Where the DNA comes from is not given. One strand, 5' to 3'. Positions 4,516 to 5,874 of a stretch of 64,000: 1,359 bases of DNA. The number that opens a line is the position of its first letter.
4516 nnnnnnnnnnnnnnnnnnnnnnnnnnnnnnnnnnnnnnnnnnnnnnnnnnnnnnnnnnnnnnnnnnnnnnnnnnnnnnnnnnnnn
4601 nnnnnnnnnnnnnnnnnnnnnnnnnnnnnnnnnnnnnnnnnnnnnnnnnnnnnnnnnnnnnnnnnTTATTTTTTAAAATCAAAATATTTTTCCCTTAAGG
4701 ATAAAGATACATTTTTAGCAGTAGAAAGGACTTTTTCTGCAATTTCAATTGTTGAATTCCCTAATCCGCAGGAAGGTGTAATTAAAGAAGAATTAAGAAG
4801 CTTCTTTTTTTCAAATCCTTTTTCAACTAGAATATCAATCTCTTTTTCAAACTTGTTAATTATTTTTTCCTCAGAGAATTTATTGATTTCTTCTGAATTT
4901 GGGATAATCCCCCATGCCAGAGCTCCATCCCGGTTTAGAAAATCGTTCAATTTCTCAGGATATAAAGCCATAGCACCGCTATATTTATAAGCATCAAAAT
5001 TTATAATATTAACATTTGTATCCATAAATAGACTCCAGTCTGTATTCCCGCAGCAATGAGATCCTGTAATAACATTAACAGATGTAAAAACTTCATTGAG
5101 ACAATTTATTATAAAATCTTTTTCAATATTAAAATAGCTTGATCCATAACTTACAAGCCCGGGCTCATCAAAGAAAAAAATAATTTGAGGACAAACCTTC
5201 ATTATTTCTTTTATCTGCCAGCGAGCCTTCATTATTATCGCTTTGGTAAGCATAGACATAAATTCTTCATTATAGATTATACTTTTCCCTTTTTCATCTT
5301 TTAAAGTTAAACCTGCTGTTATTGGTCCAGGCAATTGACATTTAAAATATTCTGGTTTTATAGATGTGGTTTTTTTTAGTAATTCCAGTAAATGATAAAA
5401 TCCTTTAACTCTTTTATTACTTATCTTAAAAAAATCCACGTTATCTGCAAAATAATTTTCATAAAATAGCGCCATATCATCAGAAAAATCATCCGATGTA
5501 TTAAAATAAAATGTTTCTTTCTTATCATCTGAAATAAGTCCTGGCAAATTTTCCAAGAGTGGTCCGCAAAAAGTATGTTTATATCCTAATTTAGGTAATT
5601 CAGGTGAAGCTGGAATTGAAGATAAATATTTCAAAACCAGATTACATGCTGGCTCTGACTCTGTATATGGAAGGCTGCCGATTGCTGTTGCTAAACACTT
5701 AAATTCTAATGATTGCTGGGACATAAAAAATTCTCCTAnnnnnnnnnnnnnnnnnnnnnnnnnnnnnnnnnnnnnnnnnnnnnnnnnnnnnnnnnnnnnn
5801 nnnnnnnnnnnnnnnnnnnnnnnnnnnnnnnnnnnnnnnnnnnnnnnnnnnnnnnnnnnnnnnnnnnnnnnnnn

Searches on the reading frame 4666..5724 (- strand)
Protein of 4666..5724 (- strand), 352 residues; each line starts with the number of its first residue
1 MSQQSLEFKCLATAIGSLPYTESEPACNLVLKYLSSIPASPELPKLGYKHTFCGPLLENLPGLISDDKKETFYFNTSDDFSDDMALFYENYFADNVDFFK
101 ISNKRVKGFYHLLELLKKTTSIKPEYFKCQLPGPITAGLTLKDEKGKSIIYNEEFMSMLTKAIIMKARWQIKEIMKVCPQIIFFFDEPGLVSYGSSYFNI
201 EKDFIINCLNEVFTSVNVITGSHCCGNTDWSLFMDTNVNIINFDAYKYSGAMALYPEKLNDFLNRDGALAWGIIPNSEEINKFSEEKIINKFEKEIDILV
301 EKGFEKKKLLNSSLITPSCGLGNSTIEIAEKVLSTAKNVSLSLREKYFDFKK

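Call 6: search_protein_families(library=pfam, proteins=[window:4666-5724:-], max_evalue=0.01)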
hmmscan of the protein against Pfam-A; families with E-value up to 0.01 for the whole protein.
window:4666-5724:- (352 aa): 0 families

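Call 22: search_protein_families(library=ncbifam, proteins=[window:4666-5724:-], max_evalue=0.01)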
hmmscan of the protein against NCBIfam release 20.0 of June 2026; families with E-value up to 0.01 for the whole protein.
window:4666-5724:- (352 aa): 1 family
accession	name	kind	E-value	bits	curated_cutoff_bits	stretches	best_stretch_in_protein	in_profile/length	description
NF002119.0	PRK00957.1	equivalog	6.1e-05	22.3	258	1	150-338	129-299/306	methionine synthase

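Call 23: search_solved_structures(query=window:4666-5724:-, max_evalue=10)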
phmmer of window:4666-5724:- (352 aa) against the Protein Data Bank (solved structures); distinct sequences matched with E-value up to 10: 3.
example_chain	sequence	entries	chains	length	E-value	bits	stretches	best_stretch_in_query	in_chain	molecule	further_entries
5flz_C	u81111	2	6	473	0.073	15.3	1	257-328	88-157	TUBULIN GAMMA CHAIN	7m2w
5fm1_C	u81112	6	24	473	0.082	15.1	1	258-328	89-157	TUBULIN GAMMA CHAIN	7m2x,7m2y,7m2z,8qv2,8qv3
9rwm_A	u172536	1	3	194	0.71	12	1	102-163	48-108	A disintegrin and metalloproteinase with thrombospondin motifs 5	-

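Call 24: find_homologous_proteins(query=window:4666-5724:-, max_evalue=0.001)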
Query window:4666-5724:- (352 aa): 3979 proteins with E <= 0.001 among 6424 candidates; the best 120 are listed.
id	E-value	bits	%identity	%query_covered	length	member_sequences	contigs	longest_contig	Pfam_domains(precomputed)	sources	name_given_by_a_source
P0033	1.4e-234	795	100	100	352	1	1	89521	-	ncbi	-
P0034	2.0e-150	519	64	99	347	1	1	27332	-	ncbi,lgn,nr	ncbi:hypothetical protein HZA55_05405 [Candidatus Poribacteria bacterium]|nr:hypothetical protein [C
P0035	3.6e-148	511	65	96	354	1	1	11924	-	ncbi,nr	ncbi:hypothetical protein HY745_07720 [Candidatus Desantisbacteria bacterium]|nr:hypothetical protei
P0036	1.3e-134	467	57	99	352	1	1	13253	-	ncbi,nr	ncbi:MAG: hypothetical protein HY934_02735 [Candidatus Firestonebacteria bacterium]|nr:hypothetical 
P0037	5.6e-95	336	44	97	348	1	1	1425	-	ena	-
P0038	3.2e-92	327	43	97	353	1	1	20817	-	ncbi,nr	ncbi:hypothetical protein ES706_05564 [subsurface metagenome]|nr:hypothetical protein [Bacillota bac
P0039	3.4e-91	324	42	98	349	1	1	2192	-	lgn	-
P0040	9.9e-91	322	45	97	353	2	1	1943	-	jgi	-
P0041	1.4e-90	322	42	97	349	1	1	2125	-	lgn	-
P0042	5.9e-90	320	44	97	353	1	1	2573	-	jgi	-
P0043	1.8e-89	318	43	97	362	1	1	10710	-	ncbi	-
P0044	2.1e-89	318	44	97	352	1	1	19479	-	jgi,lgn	jgi:hypothetical protein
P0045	2.7e-89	318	44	97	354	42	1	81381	-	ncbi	-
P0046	5.2e-89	317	44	97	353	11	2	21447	-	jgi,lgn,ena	-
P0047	8.7e-89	316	42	95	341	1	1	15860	-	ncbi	ncbi:methionine synthase [Candidatus Margulisiibacteriota bacterium]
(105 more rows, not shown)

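Call 25: find_encoding_contigs(protein=P0034, flank=10000, max_places=2)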
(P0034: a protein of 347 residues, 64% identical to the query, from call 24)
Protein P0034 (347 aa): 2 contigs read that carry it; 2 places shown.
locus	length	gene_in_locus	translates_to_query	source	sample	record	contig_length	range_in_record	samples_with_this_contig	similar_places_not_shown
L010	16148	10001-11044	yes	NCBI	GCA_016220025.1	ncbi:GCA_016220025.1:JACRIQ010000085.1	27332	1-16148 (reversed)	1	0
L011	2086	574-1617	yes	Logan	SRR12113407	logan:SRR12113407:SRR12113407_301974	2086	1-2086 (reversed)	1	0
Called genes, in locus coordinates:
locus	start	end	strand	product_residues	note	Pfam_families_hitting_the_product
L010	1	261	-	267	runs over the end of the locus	PF02673:BacA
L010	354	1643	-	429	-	PF01590:GAF, PF13185:GAF_2, PF13492:GAF_3, PF07228:SpoIIE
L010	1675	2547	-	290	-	PF01435:Peptidase_M48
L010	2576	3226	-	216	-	PF22175:Ogg-HhH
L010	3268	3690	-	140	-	PF02082:Rrf2, PF03444:WHD_HrcA (weak)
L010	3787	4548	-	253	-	PF00037:Fer4, PF12837:Fer4_6, PF13237:Fer4_10, PF14697:Fer4_21, PF25160:LdpA_Fe-S-bd (faint), PF12838:Fer4_7, PF13187:Fer4_9 (weak), PF27217:AF_0155, +1 more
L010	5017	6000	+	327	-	PF11356:T2SSC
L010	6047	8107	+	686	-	PF21305:type_II_gspD_N0, PF03958:Secretin_N, PF00263:Secretin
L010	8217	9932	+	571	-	PF05157:MshEN, PF00437:T2SSE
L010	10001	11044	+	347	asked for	-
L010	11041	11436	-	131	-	PF02566:OsmC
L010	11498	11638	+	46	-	-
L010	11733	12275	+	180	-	-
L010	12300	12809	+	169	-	PF13420:Acetyltransf_4 (faint), PF13673:Acetyltransf_10, PF00583:Acetyltransf_1, PF13508:Acetyltransf_7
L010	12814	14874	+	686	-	PF02743:dCache_1, PF17201:Cache_3-Cache_2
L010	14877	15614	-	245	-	PF21088:MS_channel_1st (weak), PF00924:MS_channel_2nd, PF21082:MS_channel_3rd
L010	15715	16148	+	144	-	PF01564:Spermine_synth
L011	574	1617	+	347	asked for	-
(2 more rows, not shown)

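Call 26: find_encoding_contigs(protein=P0035, flank=10000, max_places=2)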
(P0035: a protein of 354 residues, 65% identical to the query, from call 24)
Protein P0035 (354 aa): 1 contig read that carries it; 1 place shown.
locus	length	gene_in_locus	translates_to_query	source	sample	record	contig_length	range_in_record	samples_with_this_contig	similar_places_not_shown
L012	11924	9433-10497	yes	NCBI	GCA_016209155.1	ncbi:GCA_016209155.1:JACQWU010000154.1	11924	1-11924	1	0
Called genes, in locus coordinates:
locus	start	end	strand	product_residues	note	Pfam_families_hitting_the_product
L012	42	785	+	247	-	PF01593:Amino_oxidase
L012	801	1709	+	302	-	PF04055:Radical_SAM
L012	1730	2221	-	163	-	-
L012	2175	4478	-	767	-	-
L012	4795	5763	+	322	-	PF11356:T2SSC (weak)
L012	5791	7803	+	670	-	PF21305:type_II_gspD_N0, PF03958:Secretin_N, PF00263:Secretin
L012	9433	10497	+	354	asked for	-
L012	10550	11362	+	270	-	PF28492:Beta_helix_4 (weak), PF05048:NosD, PF13229:Beta_helix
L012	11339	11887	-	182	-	-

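Call 27: find_encoding_contigs(protein=P0036, flank=10000, max_places=2)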
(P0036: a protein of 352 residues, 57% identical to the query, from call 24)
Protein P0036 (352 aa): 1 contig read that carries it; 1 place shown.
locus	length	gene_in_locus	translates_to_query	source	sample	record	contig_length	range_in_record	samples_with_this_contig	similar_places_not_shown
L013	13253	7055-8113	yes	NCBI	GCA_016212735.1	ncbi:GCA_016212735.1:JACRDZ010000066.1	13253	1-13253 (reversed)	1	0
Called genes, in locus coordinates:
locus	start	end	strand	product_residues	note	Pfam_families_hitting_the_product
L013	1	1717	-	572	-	PF02092:tRNA_synt_2f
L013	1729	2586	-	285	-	PF02091:tRNA-synt_2e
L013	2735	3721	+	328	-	PF03781:FGE-sulfatase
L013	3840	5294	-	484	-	PF00072:Response_reg, PF00990:GGDEF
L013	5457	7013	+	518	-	PF14537:Cytochrom_c3_2 (faint), PF22113:Mtrc-MtrF_II-IV_dom (faint), PF22678:Cytochrom_c_NrfB-like (faint), PF14522:Cytochrome_C7 (weak), PF09699:Paired_CXXCH_1 (faint)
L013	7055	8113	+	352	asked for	-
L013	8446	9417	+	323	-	PF23198:PDE8A_N (faint), PF00072:Response_reg, PF00990:GGDEF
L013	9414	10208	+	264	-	PF03819:MazG, PF01503:PRA-PH (weak), PF03819:MazG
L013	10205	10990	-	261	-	-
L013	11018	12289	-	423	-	PF08668:HDOD (faint), PF13487:HD_5, PF01966:HD, PF13487:HD_5, PF01966:HD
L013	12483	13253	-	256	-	PF01551:Peptidase_M23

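Call 49: search_protein_families(library=padloc, proteins=[window:4666-5724:-], max_evalue=0.01)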
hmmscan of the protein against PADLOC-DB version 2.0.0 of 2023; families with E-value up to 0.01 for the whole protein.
window:4666-5724:- (352 aa): 0 families

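Call 56: find_related_loci(query=window:4666-5724:-, collection=metagenome_contigs, flank=10000)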
Query window:4666-5724:- (352 aa) in metagenome_contigs; peptide patterns used: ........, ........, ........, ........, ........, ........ (x = any residue, [..] = any of these).
125 stretches matched a pattern, but none encodes a relative of the query by tblastn (E <= 1e-3).

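Call 58: find_related_loci(query=A2, collection=metagenome_contigs, flank=10000)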
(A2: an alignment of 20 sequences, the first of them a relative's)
Query A2 (352 aa) in metagenome_contigs; peptide patterns used: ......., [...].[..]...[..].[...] (x = any residue, [..] = any of these).
600 stretches matched a pattern (row limit reached: there are more); 573 encode a relative of the query (tblastn E <= 1e-3); the best 80 are kept; 80 distinct loci.
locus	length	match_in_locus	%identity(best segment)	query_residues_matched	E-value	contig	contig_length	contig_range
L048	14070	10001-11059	43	4-348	1e-99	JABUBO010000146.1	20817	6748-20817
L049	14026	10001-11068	44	1-348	4e-97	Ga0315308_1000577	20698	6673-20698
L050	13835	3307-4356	43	6-348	2e-96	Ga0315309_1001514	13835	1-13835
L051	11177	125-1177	44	6-348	3e-96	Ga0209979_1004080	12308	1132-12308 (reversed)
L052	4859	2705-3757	43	6-348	4e-95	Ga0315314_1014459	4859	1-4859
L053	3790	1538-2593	43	4-348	2e-95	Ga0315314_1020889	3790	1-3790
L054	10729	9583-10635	43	6-348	1e-93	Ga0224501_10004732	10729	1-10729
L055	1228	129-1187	42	4-348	4e-101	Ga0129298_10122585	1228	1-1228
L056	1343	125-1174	42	6-348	5e-100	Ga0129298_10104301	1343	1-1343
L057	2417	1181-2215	43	8-345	5e-94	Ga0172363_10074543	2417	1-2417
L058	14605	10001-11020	41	9-344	2e-90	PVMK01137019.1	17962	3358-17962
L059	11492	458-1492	41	6-344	8e-89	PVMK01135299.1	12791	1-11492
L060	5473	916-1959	40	5-347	2e-86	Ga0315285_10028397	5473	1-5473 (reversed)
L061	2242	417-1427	39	2-336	5e-89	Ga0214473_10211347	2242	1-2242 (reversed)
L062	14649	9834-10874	37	1-351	7e-84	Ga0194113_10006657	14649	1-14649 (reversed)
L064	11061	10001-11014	38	7-348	2e-82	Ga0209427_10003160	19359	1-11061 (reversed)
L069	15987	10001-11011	37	7-348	5e-81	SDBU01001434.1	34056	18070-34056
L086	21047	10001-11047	38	2-348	1e-79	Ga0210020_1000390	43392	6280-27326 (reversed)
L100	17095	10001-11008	38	6-347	2e-78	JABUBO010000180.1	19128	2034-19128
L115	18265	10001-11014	36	7-348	7e-78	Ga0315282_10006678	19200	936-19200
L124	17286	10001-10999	38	12-341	5e-77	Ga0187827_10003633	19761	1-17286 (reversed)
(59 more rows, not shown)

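Call 65: search_solved_structures(query=A2, max_evalue=1, show_alignments=1)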
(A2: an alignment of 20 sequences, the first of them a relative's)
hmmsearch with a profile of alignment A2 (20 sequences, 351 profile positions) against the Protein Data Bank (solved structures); distinct sequences matched with E-value up to 1: 0.

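Call 76: predict_structure(alignment_id=A2)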
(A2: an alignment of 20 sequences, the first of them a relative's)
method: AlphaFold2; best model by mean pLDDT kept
length: 352 residues; sequences in the alignment: 20
mean_pLDDT: 91.5   pTM: 0.91
mean pLDDT of the five models: 91.5, 91.3, 90.5, 90.3, 89.6
residues with pLDDT >= 90: 278; 70-90: 55; 50-70: 16; < 50: 3
segments of 3 or more residues with pLDDT < 50: 1-3
pLDDT, mean of each block of 10 residues (from residue 1): 72 94 97 97 93 88 92 91 96 98 96 93 94 94 93 94 98 96 93 68 94 96 78 93 81 84 93 92 95 93 92 93 94 98 94 60
secondary structure, 60 per line:
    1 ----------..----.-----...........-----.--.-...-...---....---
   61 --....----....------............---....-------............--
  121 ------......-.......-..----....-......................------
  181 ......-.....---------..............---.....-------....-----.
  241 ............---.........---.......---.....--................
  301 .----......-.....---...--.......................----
elements in order: H23-33 H54-57 E63-66 E71-74 H81-92 H96-99 H107-118 E127-132 H134-140 H153-174 E181-186 H188-192 H202-215 E219-223 H231-234 E240-244 H245-252 H256-264 E268-274 H278-282 H285-301 H306-311 E313-317 H326-348

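Call 78: fold_search(model_id=the predicted structure, library=pdb)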
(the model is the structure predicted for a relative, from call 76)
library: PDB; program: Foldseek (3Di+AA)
matches with E <= 10: 1535; with E <= 0.001: 38
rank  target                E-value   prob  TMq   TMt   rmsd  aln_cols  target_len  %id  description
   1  4ztx                  2.9e-08  1.00  0.46  0.23   4.8       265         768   13  Neurospora crassa cobalamin-independent methionine synthase complexed with Zn2+ (released 2015-12-09)
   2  1t7l_A                5.4e-08  1.00  0.50  0.27   7.5       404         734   14  Crystal Structure of Cobalamin-Independent Methionine Synthase from T. maritima (released 2005-03-01)
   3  1u1h                  9.4e-08  1.00  0.59  0.30   6.8       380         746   14  A. thaliana cobalamine independent methionine synthase (released 2004-09-02)
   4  1xpg_A                1.5e-07  1.00  0.45  0.23   5.0       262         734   18  Crystal Structure of T. maritima Cobalamin-Independent Methionine Synthase complexed with Zn2+ and Methyltetrahydrofol (released 2005-03-01)
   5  4zr8_B                2.0e-07  1.00  0.54  0.54   5.7       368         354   13  Structure of uroporphyrinogen decarboxylase from Acinetobacter baumannii (released 2015-06-03)
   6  1t7l_B                2.4e-07  1.00  0.52  0.28   7.1       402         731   15  Crystal Structure of Cobalamin-Independent Methionine Synthase from T. maritima (released 2005-03-01)
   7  1xr2_A                3.1e-07  1.00  0.52  0.28   7.2       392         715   14  Crystal Structure of oxidized T. maritima Cobalamin-Independent Methionine Synthase complexed with Methyltetrahydrofol (released 2005-03-01)
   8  1xdj_B                3.4e-07  1.00  0.50  0.28   7.4       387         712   13  Crystal Structure of T. maritima Cobalamin-Independent Methionine Synthase complexed with Zn2+ and Homocysteine (released 2005-03-01)
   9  4l61                  3.6e-07  1.00  0.59  0.30   6.2       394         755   12  Crystal structure of the Candida albicans Methionine Synthase in complex with Methionine (released 2014-03-05)
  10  3rpd_A                4.0e-07  1.00  0.58  0.59   6.7       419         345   16  The structure of a B12-independent methionine synthase from Shewanella sp. W3-18-1 in complex with Selenomethionine. (released 2011-08-31)
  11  1xdj_A                4.0e-07  1.00  0.51  0.28   7.3       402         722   15  Crystal Structure of T. maritima Cobalamin-Independent Methionine Synthase complexed with Zn2+ and Homocysteine (released 2005-03-01)
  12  4ay7_A                5.3e-07  1.00  0.53  0.55   7.5       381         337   12  methyltransferase from Methanosarcina mazei (released 2012-10-31)
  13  3bq5_A                5.6e-07  1.00  0.53  0.29   6.5       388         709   14  Crystal Structure of T. maritima Cobalamin-Independent Methionine Synthase complexed with Zn2+ and Homocysteine (Monoc (released 2008-03-11)
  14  4l5z                  5.6e-07  1.00  0.51  0.26   8.6       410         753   12  Crystal structure of the Candida albicans Methionine Synthase in complex with Homocysteine (released 2014-03-05)
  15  3bq6_B                6.0e-07  1.00  0.41  0.22   5.7       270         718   17  Crystal Structure of T. maritima Cobalamin-Independent Methionine Synthase complexed with Zn2+ (Monoclinic) (released 2008-03-11)
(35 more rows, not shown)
